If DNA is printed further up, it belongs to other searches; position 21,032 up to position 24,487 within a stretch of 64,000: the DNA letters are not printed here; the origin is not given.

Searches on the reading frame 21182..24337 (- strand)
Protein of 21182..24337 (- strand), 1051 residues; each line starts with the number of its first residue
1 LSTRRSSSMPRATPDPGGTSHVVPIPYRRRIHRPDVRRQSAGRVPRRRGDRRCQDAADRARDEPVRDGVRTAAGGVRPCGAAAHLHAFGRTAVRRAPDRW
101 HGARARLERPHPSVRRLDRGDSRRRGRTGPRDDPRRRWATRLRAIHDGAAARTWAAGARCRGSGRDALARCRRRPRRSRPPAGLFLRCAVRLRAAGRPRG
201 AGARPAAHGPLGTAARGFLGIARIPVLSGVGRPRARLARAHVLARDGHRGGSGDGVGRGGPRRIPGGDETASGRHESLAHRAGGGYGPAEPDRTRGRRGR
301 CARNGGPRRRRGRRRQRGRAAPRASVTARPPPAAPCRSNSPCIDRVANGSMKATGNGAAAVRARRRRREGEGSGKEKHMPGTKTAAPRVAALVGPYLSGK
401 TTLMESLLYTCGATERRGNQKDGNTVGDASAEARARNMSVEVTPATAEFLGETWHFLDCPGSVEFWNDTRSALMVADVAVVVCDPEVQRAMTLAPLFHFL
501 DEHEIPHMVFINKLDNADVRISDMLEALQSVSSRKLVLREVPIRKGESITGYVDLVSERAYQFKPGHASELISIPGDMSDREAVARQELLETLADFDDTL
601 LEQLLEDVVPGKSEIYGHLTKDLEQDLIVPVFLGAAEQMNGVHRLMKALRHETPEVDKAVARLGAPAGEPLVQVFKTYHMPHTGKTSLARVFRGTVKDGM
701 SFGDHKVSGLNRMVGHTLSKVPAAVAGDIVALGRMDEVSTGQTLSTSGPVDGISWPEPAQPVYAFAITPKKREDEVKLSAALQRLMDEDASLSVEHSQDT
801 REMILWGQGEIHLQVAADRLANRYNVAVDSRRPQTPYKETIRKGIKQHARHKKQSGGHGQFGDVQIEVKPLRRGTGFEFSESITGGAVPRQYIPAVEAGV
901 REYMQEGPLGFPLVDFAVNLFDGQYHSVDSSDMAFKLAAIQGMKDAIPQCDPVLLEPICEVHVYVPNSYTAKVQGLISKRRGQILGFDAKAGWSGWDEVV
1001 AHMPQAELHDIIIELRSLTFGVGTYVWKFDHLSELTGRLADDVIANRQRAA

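Call 9: search_protein_families(library=ncbifam, proteins=[window:21182-24337:-])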
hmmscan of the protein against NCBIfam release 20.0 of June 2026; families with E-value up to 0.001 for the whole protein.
window:21182-24337:- (1051 aa): 19 families
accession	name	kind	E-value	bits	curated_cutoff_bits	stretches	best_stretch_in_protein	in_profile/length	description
NF009379.0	PRK12740.1-3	equivalog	0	1018.7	513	1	384-1049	5-672/674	elongation factor G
NF009891.0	PRK13351.1-1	equivalog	4.8e-201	669.9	597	1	385-1048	7-678/681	elongation factor G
NF009381.0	PRK12740.1-5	subfamily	3e-182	607.6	583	1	383-1049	5-687/692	elongation factor G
NF009377.1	PRK12740.1-1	equivalog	6.4e-128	428.1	890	1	386-1043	12-698/700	elongation factor G-like protein EF-G2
TIGR00484.1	EF-G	equivalog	7.4e-124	414.4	659.4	1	398-1048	21-690/691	elongation factor G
NF058620.1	EFG2_Bacteroid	exception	3e-112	376.3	1000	2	388-874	10-511/717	elongation factor G2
NF012153.1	tet_protect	equivalog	3.5e-68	230.3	775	1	398-1029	11-611/614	tetracycline resistance ribosomal protection protein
NF000120.3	47473_otr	exception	6.6e-49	167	900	1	398-1025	13-606/608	tetracycline resistance ribosomal protection protein Otr(A)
NF033148.1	tet_protect_M_W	exception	4.3e-41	141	1100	2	590-973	175-554/639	TetM/TetW/TetO/TetS family tetracycline resistance ribosomal protection protein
NF009892.0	PRK13351.1-3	equivalog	1.4e-33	116.3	640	1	398-1024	14-606/623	elongation factor G-like protein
NF012154.0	tet_protect_Q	exception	1e-31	110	1425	2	586-1029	173-608/638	tetracycline resistance ribosomal protection protein Tet(Q)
TIGR00490.1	aEF-2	equivalog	8.7e-31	106.7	738.45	2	666-843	286-471/720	elongation factor EF-2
NF001964.0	PRK00741.1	equivalog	1.9e-28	99.2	473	1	398-830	23-462/529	peptide chain release factor 3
NF012155.1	tet_protect_M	exception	3.3e-28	98.3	1420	2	673-973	252-554/639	tetracycline resistance ribosomal protection protein Tet(M)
TIGR00503.1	prfC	equivalog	2.9e-17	62.3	466.95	1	392-827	16-458/527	peptide chain release factor 3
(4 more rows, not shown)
